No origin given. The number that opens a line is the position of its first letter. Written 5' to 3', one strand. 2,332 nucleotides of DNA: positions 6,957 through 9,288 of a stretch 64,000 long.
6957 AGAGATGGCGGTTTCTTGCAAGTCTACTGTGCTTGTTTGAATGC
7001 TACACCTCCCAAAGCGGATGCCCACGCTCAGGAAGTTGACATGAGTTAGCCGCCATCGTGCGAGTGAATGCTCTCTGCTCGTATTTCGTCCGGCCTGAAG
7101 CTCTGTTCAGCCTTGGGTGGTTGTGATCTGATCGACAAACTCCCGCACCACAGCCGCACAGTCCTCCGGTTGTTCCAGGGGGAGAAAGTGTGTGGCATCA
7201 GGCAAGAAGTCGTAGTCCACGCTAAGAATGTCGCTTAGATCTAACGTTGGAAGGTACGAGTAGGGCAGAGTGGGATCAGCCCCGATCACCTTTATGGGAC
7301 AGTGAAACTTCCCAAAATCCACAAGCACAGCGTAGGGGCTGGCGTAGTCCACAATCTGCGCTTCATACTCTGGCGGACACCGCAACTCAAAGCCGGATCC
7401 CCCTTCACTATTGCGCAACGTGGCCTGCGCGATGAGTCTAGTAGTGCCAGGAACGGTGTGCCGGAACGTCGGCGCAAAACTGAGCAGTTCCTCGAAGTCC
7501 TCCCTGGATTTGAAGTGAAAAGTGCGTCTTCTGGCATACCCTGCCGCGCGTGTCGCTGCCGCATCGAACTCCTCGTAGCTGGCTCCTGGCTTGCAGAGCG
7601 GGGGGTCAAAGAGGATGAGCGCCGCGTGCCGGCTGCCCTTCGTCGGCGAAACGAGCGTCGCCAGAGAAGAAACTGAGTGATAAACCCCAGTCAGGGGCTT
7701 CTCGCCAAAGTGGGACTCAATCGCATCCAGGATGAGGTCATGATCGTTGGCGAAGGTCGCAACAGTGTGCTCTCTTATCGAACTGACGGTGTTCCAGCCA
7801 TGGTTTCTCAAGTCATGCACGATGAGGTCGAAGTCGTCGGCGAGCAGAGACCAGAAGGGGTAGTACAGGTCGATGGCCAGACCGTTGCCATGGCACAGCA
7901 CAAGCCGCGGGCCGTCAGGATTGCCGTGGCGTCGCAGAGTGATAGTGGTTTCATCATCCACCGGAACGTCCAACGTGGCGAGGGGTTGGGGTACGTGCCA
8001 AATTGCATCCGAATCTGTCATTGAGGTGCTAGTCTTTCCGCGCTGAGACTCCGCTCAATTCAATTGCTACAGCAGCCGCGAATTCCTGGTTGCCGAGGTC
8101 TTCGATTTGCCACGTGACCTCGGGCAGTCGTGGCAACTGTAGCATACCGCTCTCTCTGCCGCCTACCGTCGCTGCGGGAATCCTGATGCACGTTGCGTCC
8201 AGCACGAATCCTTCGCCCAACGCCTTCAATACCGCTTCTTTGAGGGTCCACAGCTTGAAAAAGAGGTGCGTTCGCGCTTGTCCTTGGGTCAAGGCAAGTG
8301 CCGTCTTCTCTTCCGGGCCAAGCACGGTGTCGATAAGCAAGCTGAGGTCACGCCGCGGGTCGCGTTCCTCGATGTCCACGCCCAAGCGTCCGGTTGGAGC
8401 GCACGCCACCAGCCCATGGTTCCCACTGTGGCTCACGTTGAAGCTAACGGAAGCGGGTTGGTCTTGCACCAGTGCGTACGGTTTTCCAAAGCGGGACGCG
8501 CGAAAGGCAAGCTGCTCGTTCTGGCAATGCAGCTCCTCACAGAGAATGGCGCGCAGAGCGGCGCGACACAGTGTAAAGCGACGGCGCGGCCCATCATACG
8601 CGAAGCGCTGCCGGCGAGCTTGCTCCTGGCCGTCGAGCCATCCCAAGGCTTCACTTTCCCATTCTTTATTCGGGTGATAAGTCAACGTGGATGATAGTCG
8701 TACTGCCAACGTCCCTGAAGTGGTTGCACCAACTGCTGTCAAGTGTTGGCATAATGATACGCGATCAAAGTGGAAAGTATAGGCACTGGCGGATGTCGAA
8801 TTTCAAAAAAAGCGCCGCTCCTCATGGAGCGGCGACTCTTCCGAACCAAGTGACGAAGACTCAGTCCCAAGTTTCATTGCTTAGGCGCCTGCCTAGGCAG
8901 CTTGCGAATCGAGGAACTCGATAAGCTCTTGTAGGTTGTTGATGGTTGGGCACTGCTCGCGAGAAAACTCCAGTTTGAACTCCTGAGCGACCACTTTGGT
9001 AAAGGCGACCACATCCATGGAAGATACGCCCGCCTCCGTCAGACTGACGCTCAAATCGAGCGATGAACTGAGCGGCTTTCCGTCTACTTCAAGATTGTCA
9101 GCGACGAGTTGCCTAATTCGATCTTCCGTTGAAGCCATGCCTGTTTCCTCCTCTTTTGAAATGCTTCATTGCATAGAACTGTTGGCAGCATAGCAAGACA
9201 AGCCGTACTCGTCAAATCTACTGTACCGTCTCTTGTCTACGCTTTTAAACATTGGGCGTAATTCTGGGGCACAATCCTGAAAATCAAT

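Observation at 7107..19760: Compact type I PKS cluster with non-canonical architecture: fully reducing, C-methylating module, then KS-AT with trans ACP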

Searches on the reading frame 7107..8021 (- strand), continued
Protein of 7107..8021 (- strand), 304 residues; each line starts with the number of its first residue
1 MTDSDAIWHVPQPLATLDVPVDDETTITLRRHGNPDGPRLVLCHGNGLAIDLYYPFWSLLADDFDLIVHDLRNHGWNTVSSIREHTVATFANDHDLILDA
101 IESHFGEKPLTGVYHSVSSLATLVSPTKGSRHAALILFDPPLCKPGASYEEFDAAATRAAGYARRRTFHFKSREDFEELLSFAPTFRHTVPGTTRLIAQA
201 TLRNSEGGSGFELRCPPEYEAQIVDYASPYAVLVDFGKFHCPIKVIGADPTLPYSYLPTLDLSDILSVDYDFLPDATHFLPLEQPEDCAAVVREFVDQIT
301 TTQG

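Call 88: predict_structure(alignment_id=A2)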
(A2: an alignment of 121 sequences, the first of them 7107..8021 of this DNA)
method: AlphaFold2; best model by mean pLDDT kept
length: 304 residues; sequences in the alignment: 121
mean_pLDDT: 76.4   pTM: 0.81
mean pLDDT of the five models: 76.4, 76.2, 75.0, 74.3, 73.4
residues with pLDDT >= 90: 27; 70-90: 198; 50-70: 52; < 50: 27
segments of 3 or more residues with pLDDT < 50: 1-4, 249-266, 273-275
pLDDT, mean of each block of 10 residues (from residue 1): 60 87 84 72 67 88 78 65 80 88 83 84 86 86 59 73 80 91 84 89 87 82 70 74 74 41 49 61 90 85 58
secondary structure, 60 per line:
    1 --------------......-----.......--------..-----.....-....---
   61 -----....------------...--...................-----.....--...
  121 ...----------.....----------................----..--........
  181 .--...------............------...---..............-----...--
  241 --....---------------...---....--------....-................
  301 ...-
elements in order: E15-20 E26-32 H48-52 H54-57 E66-69 H87-105 E111-115 H118-123 E134-138 H149-164 H173-181 H193-201 E202-204 E211-213 H217-230 E243-246 E268-271 H280-283 H285-303

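Call 90: fold_search(model_id=the predicted structure, library=pdb)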
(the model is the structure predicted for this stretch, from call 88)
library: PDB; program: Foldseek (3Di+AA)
matches with E <= 10: 1309; with E <= 0.001: 384
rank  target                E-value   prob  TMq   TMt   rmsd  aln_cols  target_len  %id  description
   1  3kxp_A                1.1e-09  1.00  0.62  0.69   5.5       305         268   16  Crystal Structure of E-2-(Acetamidomethylene)succinate Hydrolase (released 2010-02-09)
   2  3c5w_P                2.0e-09  1.00  0.67  0.69   4.7       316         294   19  Complex between PP2A-specific methylesterase PME-1 and PP2A core enzyme (released 2008-04-15)
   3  3qit_B                3.5e-09  1.00  0.62  0.65   5.9       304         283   17  Thioesterase Domain From Curacin Biosynthetic Pathway (released 2011-03-09)
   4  3qit_A                3.7e-09  1.00  0.62  0.66   5.8       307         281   16  Thioesterase Domain From Curacin Biosynthetic Pathway (released 2011-03-09)
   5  7al5_B                5.0e-09  1.00  0.53  0.56   7.5       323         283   16  Crystal structure of the selenomethionine substituted hypothetical protein PA1622 from Pseudomonas aeruginosa PAO1 (released 2020-11-11)
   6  3qit_D                7.6e-09  1.00  0.64  0.68   5.2       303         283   18  Thioesterase Domain From Curacin Biosynthetic Pathway (released 2011-03-09)
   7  7al5_C                9.7e-09  1.00  0.55  0.58   7.2       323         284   16  Crystal structure of the selenomethionine substituted hypothetical protein PA1622 from Pseudomonas aeruginosa PAO1 (released 2020-11-11)
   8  8clv_A                9.7e-09  1.00  0.53  0.53   7.2       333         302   17  Zearalenone lactonase of Rhodococcus erythropolis in complex with hydrolyzed zearalenone (released 2024-02-28)
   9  4qes_A                1.1e-08  1.00  0.60  0.44   5.6       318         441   17  Structure of a 16 nm protein cage designed by fusing symmetric oligomeric domains, quadruple mutant, I222 form (released 2015-05-20)
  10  2y6v_C                1.4e-08  1.00  0.60  0.50   9.8       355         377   13  Peroxisomal alpha-beta-hydrolase Lpx1 (Yor084w) from Saccharomyces cerevisiae (crystal form I) (released 2011-07-13)
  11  8clt_A                1.7e-08  1.00  0.52  0.51   7.0       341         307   17  Zearalenone lactonase of Rhodococcus erythropolis (released 2024-02-21)
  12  8clt_B                1.8e-08  1.00  0.52  0.52   7.5       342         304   17  Zearalenone lactonase of Rhodococcus erythropolis (released 2024-02-21)
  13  4uhd                  2.0e-08  1.00  0.60  0.65   5.4       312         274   20  Structural studies of a thermophilic esterase from Thermogutta terrifontis (acetate bound) (released 2015-06-10)
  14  8sdc_B                2.0e-08  1.00  0.54  0.55   7.2       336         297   17  Crystal structure of fluoroacetate dehalogenase Daro3835 apoenzyme (released 2023-09-06)
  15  21dl_A                2.5e-08  1.00  0.55  0.56   7.9       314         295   16  Crystal structure of de novo designed esterase RPA1511-5221 (released 2026-04-01)
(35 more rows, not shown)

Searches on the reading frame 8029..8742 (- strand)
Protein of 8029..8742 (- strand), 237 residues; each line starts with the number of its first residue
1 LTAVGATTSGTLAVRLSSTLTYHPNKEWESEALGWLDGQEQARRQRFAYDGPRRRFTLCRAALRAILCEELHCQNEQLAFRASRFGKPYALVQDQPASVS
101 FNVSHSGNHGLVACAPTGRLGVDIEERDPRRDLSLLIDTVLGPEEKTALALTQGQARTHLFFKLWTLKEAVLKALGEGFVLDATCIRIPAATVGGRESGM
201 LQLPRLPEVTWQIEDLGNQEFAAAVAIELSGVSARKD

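Call 4: search_protein_families(library=pfam, proteins=[window:8029-8742:-], max_evalue=0.01)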
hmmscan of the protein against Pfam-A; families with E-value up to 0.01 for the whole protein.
window:8029-8742:- (237 aa): 2 families
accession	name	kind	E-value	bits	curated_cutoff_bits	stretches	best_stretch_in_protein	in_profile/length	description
PF01648.25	ACPS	-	3.1e-16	59.8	25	1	120-226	2-111/111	4'-phosphopantetheinyl transferase superfamily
PF22624.1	AASDHPPT_N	-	5e-10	39.9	27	1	25-115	6-98/100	4'-phosphopantetheinyl transferase, N-terminal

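Call 59: search_protein_families(library=ncbifam, proteins=[window:8029-8742:-], max_evalue=0.001)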
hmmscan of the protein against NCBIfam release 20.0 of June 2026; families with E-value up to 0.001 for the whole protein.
window:8029-8742:- (237 aa): 4 families
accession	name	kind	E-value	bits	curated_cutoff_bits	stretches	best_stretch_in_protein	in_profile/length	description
NF042922.1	4PPT_HetI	equivalog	1.1e-26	93.6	370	1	36-232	40-229/235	4'-phosphopantetheinyl transferase HetI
NF007676.0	PRK10351.1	equivalog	5.1e-13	49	174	1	62-177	36-145/195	4'-phosphopantetheinyl transferase AcpT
TIGR00556.1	pantethn_trn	domain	1.3e-06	28.6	45.35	1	120-180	5-69/128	phosphopantetheine--protein transferase domain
NF047349.1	4PPT_AusB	equivalog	2.3e-06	27.2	225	1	73-182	58-155/205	aureusimine biosynthesis 4'-phosphopantetheinyl transferase AusB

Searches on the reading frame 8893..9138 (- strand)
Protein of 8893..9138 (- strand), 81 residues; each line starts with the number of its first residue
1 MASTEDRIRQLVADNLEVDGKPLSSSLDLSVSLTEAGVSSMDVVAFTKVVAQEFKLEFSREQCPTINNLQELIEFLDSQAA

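Call 4: search_protein_families(library=pfam, proteins=[window:8893-9138:-], max_evalue=0.01)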
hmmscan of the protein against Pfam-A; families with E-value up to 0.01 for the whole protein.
window:8893-9138:- (81 aa): 2 families
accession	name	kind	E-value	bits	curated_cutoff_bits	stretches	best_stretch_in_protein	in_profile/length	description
PF00550.31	PP-binding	-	1.1e-07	32.5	20.8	1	6-74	1-65/67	Phosphopantetheine attachment site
PF23297.2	ACP_SdgA_C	-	0.0079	16.7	27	1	6-76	13-79/95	Highly reducing polyketide synthase sdgA, C-terminal ACP domain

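Call 59: search_protein_families(library=ncbifam, proteins=[window:8893-9138:-], max_evalue=0.001)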
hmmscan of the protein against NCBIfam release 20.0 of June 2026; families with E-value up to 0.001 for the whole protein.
window:8893-9138:- (81 aa): 5 families
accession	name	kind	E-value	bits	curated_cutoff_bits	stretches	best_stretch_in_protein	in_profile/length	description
NF002149.0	PRK00982.1-3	equivalog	2.8e-07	30.4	106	1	1-80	1-77/78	acyl carrier protein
NF002151.0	PRK00982.1-5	equivalog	4.1e-06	26.8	92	1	1-80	1-77/78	acyl carrier protein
NF002148.0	PRK00982.1-2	subfamily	5e-06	26.3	71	1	2-79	3-77/79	acyl carrier protein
TIGR00517.1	acyl_carrier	equivalog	2.6e-05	24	70.45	1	2-79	2-76/77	acyl carrier protein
NF002150.0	PRK00982.1-4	subfamily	0.00028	21.1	66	1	7-79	9-78/80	acyl carrier protein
